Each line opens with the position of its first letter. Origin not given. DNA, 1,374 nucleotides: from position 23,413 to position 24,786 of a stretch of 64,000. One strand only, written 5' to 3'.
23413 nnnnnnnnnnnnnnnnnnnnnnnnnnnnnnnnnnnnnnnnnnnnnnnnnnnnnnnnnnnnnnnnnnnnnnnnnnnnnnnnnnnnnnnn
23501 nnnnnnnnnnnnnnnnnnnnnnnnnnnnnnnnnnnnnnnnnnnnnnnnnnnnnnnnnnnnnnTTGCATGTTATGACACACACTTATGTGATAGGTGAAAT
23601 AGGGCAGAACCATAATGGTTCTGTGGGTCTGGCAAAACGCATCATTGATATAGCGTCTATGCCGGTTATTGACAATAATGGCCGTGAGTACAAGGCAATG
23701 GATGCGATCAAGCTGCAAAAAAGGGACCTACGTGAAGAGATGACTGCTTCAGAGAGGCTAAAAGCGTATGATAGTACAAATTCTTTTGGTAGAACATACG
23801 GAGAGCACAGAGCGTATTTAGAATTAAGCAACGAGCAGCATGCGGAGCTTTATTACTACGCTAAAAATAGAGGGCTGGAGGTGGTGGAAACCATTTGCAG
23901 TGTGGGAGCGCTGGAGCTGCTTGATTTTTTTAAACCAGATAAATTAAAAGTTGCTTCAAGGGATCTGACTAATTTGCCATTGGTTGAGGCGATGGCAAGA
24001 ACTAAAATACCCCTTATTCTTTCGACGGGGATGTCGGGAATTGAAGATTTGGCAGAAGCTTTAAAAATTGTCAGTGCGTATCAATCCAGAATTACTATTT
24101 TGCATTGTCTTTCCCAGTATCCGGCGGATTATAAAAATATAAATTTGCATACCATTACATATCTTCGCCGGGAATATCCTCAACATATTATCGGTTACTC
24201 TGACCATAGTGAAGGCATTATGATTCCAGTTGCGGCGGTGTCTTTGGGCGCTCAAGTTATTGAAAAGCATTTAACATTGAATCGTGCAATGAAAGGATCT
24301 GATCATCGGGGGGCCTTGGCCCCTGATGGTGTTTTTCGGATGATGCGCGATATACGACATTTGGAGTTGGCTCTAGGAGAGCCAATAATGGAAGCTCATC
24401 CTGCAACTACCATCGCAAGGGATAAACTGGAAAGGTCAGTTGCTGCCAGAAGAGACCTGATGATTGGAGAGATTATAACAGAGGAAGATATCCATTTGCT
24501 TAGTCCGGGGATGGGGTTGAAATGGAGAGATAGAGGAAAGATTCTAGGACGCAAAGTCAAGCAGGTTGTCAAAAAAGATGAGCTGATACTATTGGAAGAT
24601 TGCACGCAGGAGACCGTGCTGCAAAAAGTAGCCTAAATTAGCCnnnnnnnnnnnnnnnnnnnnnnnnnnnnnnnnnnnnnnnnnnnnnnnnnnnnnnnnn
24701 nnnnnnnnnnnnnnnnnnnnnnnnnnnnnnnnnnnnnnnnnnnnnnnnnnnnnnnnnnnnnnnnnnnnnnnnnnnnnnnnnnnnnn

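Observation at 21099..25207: A nonulosonic acid sub-cassette with two NeuB-family synthases, a synthase-cytidylyltransferase fusion and a KdsC-type phosphatase.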

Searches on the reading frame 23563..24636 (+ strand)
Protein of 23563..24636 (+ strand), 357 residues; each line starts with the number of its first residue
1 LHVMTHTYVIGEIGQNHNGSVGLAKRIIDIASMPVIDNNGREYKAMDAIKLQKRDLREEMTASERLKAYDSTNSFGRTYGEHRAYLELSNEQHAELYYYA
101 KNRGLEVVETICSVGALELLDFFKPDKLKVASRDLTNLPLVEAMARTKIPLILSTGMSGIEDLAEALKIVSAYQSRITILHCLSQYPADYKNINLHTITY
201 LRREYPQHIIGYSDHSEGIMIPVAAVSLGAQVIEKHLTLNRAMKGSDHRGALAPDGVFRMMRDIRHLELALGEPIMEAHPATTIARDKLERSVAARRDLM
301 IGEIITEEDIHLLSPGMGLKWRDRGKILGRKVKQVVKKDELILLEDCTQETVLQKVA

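Call 4: search_protein_families(library=pfam, proteins=[window:23563-24636:+], max_evalue=0.01)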
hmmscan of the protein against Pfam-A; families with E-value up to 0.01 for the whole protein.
window:23563-24636:+ (357 aa): 2 families
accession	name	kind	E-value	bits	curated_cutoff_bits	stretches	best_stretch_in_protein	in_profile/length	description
PF03102.20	NeuB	-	1.4e-66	224.9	22.1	1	46-273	10-238/241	NeuB family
PF08666.17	SAF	-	1.8e-08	35.2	21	1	291-343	2-58/63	SAF domain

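Call 5: search_protein_families(library=ncbifam, proteins=[window:23563-24636:+], max_evalue=0.01)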
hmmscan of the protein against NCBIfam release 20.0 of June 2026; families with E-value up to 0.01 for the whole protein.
window:23563-24636:+ (357 aa): 4 families
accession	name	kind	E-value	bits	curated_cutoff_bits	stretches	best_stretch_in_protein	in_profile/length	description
TIGR03569.1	NeuB_NnaB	equivalog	3.1e-78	263.1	399.65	1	7-342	1-329/329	N-acetylneuraminate synthase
TIGR03586.1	PseI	equivalog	1.4e-61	208.5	340.25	1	7-340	2-325/327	pseudaminic acid synthase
NF006421.0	PRK08673.1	subfamily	0.00031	20.1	335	1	100-273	154-335/338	3-deoxy-7-phosphoheptulonate synthase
TIGR01361.1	DAHP_synth_Bsub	equivalog_domain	0.00044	19.7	267.75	1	100-265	85-258/260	3-deoxy-7-phosphoheptulonate synthase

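Call 47: search_solved_structures(query=window:23563-24636:+, max_evalue=0.00001, show_alignments=5)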
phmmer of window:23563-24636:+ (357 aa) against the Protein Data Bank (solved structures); distinct sequences matched with E-value up to 0.00001: 8.
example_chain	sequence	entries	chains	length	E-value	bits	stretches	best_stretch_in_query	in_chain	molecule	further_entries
1vli_A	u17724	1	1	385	7e-36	127.5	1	7-317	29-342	Spore coat polysaccharide biosynthesis protein spsE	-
8h2c_A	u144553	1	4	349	1.7e-32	116.4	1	7-338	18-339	Pseudaminic acid synthase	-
6ncs_A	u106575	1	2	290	8.3e-29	104.2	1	8-278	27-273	N-acetylneuraminic acid (Sialic acid) synthetase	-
2wqp_A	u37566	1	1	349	5e-27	98.4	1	8-318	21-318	POLYSIALIC ACID CAPSULE BIOSYNTHESIS PROTEIN SIAC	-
4ipi_A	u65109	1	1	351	1.2e-26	97.1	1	8-318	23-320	Polysialic acid capsule biosynthesis protein SiaC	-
4ipj_A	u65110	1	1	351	1.7e-26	96.7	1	8-318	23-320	Polysialic acid capsule biosynthesis protein SiaC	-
1xuu_A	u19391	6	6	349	2.2e-26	96.2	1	8-318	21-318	polysialic acid capsule biosynthesis protein SiaC | N-acetylneuraminate synthase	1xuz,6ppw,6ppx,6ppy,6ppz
3g8r_A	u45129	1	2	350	1.2e-20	77.4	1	87-316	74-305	Probable spore coat polysaccharide biosynthesis protein E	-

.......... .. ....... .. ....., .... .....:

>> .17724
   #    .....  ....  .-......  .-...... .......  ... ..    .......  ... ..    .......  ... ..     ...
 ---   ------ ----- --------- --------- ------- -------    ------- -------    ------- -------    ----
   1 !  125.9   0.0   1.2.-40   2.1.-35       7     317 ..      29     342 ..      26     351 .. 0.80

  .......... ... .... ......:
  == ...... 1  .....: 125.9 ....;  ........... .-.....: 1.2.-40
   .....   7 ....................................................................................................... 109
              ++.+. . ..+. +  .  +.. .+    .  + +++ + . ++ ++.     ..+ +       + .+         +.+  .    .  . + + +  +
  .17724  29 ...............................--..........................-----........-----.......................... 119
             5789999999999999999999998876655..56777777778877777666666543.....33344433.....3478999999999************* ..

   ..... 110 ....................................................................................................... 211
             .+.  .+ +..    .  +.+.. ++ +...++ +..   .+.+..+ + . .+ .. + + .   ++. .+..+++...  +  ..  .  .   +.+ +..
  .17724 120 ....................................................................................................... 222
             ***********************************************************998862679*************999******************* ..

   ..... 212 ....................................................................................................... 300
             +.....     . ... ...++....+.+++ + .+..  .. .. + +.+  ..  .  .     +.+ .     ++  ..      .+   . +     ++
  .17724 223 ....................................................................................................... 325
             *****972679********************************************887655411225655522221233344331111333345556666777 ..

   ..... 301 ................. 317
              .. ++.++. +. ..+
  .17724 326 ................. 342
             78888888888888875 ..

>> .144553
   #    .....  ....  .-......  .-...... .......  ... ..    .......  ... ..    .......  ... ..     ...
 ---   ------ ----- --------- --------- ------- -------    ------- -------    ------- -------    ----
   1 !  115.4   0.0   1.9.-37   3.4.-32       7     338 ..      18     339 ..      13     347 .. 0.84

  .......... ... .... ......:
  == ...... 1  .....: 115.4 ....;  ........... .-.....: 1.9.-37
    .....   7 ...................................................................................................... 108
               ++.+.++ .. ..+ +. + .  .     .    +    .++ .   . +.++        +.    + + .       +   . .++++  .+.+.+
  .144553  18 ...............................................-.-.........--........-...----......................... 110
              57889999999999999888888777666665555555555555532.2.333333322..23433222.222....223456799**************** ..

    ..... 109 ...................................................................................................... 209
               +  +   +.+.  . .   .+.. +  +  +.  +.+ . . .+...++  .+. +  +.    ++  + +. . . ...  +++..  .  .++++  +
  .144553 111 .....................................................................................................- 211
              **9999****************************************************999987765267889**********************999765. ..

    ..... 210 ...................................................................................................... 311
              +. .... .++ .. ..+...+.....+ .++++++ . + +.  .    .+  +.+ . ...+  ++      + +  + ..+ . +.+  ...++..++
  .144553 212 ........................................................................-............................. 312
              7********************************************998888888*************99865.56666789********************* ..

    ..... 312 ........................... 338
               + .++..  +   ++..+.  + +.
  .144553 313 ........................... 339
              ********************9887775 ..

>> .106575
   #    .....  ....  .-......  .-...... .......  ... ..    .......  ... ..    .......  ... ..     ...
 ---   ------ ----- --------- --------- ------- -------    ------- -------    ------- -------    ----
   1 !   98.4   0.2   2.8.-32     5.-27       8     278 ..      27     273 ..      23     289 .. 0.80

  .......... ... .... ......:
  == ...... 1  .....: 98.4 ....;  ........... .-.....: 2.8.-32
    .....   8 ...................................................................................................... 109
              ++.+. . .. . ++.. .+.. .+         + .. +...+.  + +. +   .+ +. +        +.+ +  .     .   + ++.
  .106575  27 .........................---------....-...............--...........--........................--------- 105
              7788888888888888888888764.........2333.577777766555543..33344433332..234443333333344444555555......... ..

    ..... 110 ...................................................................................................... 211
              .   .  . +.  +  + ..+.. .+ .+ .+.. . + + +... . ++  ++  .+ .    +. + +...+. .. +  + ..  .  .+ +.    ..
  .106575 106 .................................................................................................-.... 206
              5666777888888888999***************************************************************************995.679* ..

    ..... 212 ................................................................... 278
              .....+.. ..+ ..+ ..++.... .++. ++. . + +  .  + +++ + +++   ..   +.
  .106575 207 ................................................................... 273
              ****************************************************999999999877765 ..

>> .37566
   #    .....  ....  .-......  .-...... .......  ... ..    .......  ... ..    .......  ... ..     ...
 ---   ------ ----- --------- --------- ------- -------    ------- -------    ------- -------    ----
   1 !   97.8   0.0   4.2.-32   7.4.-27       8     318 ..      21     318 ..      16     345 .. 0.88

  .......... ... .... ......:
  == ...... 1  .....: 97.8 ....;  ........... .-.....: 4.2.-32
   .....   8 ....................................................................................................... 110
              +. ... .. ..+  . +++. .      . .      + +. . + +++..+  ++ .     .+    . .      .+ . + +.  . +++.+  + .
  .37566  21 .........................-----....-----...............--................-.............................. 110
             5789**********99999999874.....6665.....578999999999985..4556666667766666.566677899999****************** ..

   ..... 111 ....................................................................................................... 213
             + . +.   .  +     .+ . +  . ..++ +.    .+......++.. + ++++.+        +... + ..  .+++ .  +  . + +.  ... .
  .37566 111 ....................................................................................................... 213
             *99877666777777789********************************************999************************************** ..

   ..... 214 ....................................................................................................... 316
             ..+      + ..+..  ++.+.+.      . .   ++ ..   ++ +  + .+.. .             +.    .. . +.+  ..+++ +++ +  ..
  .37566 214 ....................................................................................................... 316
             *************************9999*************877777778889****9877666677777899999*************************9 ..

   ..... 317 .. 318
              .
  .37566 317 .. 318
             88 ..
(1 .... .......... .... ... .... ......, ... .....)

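Call 63: find_homologous_proteins(query=window:23563-24636:+, max_evalue=1e-20)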
Query window:23563-24636:+ (357 aa): 7386 proteins with E <= 1e-20 among 8000 candidates; the best 120 are listed.
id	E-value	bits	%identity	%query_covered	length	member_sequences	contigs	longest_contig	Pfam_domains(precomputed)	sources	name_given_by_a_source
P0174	6.8e-230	780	100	99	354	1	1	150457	PF03102.21,PF08666.18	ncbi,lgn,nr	ncbi:MAG: N-acetylneuraminate synthase family protein [bacterium]|nr:N-acetylneuraminate synthase fa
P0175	1.2e-159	549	72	94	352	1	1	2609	PF03102.21,PF08666.18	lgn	-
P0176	1.6e-158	545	70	98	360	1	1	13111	PF03102.21,PF08666.18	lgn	-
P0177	6.0e-158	544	68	99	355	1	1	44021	PF03102.21,PF08666.18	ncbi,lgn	-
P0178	3.5e-157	541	69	98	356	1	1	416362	PF03102.21,PF08666.18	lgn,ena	-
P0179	1.6e-156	539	69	99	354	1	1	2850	PF03102.21,PF08666.18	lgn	-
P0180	3.9e-156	538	67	97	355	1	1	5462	PF03102.21,PF08666.18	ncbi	-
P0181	4.4e-156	537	69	99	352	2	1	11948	PF03102.21,PF08666.18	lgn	-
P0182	4.6e-155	534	70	97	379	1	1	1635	PF03102.21,PF08666.18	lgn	-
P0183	5.3e-154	531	68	96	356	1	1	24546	PF03102.21,PF08666.18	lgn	-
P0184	3.4e-151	521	63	99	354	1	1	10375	PF03102.21,PF08666.18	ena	-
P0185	1.8e-143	496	62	97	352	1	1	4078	PF03102.21,PF08666.18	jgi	jgi:sialic acid synthase SpsE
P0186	1.4e-136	473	63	96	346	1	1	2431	PF03102.21,PF08666.18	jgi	jgi:sialic acid synthase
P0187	1.6e-136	473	61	95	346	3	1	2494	PF03102.21,PF08666.18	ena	-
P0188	2.2e-136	473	61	95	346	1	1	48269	PF03102.21,PF08666.18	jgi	-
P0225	9.8e-133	461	60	94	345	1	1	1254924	PF03102.21,PF08666.18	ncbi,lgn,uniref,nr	ncbi:Sialic acid synthase SpsE, contains C-terminal SAF domain [Marivirga sericea]|uniref:Sialic aci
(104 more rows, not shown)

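Call 64: find_encoding_contigs(protein=P0178, flank=9000, max_places=1)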
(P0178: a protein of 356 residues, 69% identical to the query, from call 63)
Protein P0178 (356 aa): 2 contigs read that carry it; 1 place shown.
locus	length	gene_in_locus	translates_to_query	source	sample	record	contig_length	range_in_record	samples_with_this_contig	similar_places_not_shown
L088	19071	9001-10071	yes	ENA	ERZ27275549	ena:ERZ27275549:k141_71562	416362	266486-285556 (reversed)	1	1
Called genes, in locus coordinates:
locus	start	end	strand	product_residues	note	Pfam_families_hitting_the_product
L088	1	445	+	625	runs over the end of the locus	PF00664:ABC_membrane, PF00005:ABC_tran, PF02463:SMC_N (faint)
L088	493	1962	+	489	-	PF00702:Hydrolase, PF12710:HAD (weak), PF13419:HAD_2, PF00483:NTP_transferase, PF12804:NTP_transf_3 (weak)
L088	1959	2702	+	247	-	PF00483:NTP_transferase, PF12804:NTP_transf_3 (weak)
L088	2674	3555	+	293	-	-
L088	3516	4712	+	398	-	-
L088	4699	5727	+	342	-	-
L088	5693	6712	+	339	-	-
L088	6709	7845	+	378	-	-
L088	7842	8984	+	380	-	PF02348:CTP_transf_3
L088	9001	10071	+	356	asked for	PF03102:NeuB, PF08666:SAF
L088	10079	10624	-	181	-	PF08282:Hydrolase_3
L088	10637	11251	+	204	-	-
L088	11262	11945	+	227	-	PF13578:Methyltransf_24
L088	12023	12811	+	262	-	PF03009:GDPD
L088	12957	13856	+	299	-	PF00459:Inositol_P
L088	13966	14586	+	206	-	PF00293:NUDIX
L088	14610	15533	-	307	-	PF13489:Methyltransf_23, PF13847:Methyltransf_31 (faint), PF08241:Methyltransf_11, PF08242:Methyltransf_12, PF13649:Methyltransf_25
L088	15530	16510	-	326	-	PF00534:Glycos_transf_1, PF13692:Glyco_trans_1_4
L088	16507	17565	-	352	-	PF13439:Glyco_transf_4 (weak), PF13692:Glyco_trans_1_4, PF00534:Glycos_transf_1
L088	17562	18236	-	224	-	PF13489:Methyltransf_23, PF05175:MTS, PF01728:FtsJ (weak), PF02353:CMAS, PF13847:Methyltransf_31, PF08241:Methyltransf_11, PF08242:Methyltransf_12, PF13649:Methyltransf_25, +2 more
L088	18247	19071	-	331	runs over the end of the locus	PF13439:Glyco_transf_4 (weak), PF00534:Glycos_transf_1, PF13692:Glyco_trans_1_4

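Call 65: find_encoding_contigs(protein=P0177, flank=9000, max_places=1)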
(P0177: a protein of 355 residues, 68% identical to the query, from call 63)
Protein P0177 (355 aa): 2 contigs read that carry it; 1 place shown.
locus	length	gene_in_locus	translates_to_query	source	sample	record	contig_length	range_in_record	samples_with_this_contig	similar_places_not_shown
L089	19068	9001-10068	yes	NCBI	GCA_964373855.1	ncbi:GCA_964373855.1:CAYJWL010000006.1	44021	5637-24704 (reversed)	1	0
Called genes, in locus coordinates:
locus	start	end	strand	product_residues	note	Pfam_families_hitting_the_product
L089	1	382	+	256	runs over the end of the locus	PF00702:Hydrolase, PF13419:HAD_2, PF13242:Hydrolase_like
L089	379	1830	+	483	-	PF00702:Hydrolase, PF13419:HAD_2, PF12804:NTP_transf_3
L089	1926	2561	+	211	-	PF00483:NTP_transferase (weak)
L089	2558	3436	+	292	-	-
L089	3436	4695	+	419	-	-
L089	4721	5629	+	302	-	-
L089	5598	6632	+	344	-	-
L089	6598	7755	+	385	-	-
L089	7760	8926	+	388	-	PF02348:CTP_transf_3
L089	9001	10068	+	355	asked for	PF03102:NeuB, PF08666:SAF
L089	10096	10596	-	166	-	PF00702:Hydrolase (faint), PF13419:HAD_2 (faint), PF08282:Hydrolase_3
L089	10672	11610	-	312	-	PF13489:Methyltransf_23, PF13847:Methyltransf_31 (weak), PF08241:Methyltransf_11, PF08242:Methyltransf_12, PF13649:Methyltransf_25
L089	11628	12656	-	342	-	PF13692:Glyco_trans_1_4, PF00534:Glycos_transf_1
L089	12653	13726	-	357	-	PF13439:Glyco_transf_4 (weak), PF00534:Glycos_transf_1, PF13692:Glyco_trans_1_4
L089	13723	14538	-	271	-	PF13489:Methyltransf_23, PF13649:Methyltransf_25 (weak), PF08241:Methyltransf_11, PF08242:Methyltransf_12 (weak), PF13847:Methyltransf_31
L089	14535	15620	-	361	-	PF13439:Glyco_transf_4 (faint), PF00534:Glycos_transf_1, PF13692:Glyco_trans_1_4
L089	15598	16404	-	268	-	PF00535:Glycos_transf_2, PF10111:Glyco_tranf_2_2, PF13506:Glyco_transf_21 (weak), PF13641:Glyco_tranf_2_3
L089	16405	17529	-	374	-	PF13439:Glyco_transf_4 (weak), PF13579:Glyco_trans_4_4 (weak), PF00534:Glycos_transf_1, PF13692:Glyco_trans_1_4, PF13524:Glyco_trans_1_2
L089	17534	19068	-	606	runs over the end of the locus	PF13522:GATase_6, PF12481:DUF3700 (weak), PF13537:GATase_7, PF00733:Asn_synthase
